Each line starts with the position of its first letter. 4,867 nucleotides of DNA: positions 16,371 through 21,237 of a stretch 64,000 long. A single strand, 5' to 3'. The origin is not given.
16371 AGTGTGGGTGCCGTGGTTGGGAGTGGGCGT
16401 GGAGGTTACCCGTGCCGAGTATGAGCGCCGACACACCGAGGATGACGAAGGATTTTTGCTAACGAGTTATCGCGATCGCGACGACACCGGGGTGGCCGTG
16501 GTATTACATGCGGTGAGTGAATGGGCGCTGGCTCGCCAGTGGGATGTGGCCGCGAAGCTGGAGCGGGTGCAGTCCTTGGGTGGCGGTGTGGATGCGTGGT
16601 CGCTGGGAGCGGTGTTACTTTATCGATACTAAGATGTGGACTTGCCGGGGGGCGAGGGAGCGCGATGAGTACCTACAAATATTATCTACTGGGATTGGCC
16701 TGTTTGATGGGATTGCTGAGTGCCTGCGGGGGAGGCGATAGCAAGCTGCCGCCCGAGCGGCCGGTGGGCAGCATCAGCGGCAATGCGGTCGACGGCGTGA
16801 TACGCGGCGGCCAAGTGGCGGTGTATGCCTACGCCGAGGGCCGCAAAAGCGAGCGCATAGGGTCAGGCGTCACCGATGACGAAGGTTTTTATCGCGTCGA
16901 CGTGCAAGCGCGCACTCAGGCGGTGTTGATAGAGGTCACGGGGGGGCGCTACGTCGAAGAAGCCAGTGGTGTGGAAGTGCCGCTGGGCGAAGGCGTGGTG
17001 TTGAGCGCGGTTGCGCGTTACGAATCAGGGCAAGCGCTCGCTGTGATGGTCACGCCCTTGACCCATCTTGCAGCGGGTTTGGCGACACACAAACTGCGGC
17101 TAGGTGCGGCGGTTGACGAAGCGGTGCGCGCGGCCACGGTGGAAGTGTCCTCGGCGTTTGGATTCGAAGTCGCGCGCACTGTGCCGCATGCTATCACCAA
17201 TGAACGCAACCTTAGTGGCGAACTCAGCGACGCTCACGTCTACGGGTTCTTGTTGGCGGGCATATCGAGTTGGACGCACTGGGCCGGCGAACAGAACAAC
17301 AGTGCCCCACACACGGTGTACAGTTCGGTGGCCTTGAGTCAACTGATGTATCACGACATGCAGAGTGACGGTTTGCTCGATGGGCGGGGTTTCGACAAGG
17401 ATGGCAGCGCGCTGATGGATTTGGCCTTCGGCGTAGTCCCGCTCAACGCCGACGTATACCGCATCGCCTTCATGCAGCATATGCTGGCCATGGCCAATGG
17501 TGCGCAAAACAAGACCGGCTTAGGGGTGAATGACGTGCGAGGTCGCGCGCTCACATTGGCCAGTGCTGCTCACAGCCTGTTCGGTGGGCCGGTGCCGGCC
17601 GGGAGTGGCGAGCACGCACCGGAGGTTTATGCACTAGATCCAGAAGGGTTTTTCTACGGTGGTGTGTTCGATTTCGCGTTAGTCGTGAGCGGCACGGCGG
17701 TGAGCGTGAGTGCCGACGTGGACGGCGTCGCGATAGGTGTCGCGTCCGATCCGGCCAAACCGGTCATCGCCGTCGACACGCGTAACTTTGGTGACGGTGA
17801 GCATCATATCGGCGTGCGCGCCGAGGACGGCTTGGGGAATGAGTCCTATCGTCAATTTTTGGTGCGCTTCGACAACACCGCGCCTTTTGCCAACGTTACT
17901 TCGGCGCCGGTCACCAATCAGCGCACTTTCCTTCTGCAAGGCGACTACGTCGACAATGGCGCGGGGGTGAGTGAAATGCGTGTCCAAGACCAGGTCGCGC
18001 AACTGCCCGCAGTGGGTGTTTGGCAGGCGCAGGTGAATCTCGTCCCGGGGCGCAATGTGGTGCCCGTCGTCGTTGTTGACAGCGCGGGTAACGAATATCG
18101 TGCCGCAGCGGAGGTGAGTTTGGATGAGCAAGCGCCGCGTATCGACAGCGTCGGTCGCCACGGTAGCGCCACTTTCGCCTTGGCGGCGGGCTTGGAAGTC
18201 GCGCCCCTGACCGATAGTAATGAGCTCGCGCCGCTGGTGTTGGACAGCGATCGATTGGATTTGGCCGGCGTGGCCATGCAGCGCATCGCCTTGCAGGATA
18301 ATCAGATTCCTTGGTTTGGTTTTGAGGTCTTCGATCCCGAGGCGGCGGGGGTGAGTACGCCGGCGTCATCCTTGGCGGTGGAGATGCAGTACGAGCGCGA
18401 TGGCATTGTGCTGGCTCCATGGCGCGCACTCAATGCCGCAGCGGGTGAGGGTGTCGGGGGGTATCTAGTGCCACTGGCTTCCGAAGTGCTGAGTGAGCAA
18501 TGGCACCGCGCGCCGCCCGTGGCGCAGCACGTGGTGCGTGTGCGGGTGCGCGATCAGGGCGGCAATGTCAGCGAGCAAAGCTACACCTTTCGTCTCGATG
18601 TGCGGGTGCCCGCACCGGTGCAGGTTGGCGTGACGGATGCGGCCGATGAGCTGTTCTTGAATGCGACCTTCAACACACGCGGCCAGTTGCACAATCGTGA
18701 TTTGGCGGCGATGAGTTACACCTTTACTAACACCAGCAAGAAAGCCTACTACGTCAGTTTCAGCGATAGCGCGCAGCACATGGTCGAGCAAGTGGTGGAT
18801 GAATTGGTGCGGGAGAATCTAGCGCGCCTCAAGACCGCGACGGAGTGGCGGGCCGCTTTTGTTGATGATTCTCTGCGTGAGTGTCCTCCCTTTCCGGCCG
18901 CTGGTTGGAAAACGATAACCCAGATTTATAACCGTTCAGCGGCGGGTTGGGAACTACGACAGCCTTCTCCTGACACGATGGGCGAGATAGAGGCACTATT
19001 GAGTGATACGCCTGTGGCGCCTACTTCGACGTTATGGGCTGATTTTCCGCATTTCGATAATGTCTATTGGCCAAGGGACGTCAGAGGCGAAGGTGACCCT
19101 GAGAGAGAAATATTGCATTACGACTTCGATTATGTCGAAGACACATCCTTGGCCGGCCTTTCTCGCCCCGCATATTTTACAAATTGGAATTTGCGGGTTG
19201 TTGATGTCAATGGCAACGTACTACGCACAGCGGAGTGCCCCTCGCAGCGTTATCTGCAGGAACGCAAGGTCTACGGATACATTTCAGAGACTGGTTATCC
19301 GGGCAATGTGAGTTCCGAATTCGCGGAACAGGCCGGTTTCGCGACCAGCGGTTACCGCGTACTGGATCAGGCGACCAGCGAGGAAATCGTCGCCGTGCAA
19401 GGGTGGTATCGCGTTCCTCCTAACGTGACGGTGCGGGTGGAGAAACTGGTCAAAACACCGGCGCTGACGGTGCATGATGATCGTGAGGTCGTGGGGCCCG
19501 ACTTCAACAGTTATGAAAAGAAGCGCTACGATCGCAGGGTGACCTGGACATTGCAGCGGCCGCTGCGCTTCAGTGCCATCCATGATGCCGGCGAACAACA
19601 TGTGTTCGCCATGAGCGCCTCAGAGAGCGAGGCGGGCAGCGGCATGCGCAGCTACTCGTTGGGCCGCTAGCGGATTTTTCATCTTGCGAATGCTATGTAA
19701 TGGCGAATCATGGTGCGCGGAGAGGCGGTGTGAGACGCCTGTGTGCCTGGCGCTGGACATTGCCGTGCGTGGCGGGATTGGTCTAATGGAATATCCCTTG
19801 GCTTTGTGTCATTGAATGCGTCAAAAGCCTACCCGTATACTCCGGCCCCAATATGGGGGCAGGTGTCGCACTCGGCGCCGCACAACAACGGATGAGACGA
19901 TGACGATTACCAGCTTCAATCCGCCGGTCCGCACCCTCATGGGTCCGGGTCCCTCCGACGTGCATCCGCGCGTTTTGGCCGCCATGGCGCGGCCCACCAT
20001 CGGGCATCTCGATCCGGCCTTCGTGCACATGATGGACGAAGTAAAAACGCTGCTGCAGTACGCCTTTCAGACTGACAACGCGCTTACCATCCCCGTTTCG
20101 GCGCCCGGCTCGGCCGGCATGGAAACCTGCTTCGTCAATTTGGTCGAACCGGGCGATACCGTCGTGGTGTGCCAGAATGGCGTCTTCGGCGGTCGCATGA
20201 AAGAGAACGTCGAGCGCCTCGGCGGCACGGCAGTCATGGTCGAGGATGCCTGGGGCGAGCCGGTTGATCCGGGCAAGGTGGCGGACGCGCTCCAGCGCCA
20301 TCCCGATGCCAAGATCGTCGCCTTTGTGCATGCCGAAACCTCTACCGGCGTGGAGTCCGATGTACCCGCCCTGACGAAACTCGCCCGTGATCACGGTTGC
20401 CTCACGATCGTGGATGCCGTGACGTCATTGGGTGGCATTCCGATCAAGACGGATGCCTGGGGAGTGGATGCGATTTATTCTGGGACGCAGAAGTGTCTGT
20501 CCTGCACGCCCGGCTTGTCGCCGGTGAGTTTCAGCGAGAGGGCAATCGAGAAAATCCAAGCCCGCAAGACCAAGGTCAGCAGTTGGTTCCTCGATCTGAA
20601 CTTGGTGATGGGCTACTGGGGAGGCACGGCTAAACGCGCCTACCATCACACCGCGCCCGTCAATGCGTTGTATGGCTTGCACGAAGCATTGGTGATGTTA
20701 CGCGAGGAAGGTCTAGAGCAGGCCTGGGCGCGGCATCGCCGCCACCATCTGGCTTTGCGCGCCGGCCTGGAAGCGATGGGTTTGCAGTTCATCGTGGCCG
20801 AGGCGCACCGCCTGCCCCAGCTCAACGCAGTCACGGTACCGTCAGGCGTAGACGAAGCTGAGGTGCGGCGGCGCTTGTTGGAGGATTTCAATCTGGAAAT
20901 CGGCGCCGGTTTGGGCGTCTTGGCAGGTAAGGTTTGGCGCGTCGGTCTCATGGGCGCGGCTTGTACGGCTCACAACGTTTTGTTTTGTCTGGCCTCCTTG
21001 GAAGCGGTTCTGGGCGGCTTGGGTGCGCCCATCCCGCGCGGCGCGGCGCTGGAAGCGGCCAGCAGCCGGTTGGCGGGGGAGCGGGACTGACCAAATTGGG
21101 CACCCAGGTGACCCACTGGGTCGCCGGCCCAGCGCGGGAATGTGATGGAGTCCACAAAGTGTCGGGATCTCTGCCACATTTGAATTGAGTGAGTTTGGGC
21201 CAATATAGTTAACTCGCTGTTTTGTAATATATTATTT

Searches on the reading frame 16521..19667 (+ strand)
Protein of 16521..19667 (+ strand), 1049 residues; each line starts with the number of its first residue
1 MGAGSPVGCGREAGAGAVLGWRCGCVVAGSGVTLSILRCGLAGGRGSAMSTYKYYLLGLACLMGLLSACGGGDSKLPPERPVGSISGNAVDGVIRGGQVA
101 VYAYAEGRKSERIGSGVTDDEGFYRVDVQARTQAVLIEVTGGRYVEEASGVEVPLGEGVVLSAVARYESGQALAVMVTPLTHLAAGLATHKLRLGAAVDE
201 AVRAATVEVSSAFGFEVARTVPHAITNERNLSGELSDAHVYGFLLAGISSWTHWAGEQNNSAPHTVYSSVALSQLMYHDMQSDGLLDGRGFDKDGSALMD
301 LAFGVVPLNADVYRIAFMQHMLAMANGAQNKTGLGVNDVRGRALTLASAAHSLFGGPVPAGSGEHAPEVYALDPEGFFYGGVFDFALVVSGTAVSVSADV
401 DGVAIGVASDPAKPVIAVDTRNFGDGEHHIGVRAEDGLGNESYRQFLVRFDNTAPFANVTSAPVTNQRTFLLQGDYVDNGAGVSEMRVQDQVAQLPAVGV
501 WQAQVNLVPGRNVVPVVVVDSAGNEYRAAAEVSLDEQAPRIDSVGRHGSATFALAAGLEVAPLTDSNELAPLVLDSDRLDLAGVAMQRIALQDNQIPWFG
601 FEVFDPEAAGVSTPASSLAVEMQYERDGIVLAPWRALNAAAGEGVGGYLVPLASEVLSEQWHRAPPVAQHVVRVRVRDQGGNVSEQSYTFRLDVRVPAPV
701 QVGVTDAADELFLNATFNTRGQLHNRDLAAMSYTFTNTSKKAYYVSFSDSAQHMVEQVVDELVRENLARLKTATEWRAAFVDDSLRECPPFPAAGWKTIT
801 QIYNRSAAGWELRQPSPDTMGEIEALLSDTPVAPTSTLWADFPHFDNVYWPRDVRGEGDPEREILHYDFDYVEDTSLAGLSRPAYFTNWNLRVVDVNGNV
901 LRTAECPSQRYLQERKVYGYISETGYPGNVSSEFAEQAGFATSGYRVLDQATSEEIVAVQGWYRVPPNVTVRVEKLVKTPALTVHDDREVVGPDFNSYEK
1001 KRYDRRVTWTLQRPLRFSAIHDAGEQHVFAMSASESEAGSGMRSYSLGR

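Call 68: search_protein_families(library=pfam, proteins=[window:16521-19667:+], max_evalue=0.00001)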
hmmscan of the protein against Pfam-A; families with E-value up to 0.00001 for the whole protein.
window:16521-19667:+ (1049 aa): 1 family
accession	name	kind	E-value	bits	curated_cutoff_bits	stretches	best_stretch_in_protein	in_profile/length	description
PF19077.6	Big_13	-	3.1e-07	31.2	27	0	390-451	37-101/102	Bacterial Ig-like domain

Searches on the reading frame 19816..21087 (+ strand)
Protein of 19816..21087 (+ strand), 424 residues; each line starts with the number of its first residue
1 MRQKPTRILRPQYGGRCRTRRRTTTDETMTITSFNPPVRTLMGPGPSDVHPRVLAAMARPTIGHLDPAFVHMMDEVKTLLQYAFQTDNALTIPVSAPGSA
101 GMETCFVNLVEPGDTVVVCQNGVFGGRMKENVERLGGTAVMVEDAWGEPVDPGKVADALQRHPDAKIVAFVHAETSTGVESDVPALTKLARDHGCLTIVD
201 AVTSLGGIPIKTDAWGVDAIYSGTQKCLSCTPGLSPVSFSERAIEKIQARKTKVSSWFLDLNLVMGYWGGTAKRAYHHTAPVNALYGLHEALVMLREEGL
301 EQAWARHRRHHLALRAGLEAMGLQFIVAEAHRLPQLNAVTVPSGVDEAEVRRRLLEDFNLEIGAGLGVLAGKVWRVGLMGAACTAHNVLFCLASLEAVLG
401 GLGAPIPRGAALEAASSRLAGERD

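Call 68: search_protein_families(library=pfam, proteins=[window:19816-21087:+], max_evalue=0.00001)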
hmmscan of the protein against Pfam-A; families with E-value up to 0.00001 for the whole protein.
window:19816-21087:+ (424 aa): 1 family
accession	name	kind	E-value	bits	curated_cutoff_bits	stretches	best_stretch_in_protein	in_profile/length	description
PF00266.25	Aminotran_5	-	3.6e-27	95.7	21.5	1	61-366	33-339/371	Aminotransferase class-V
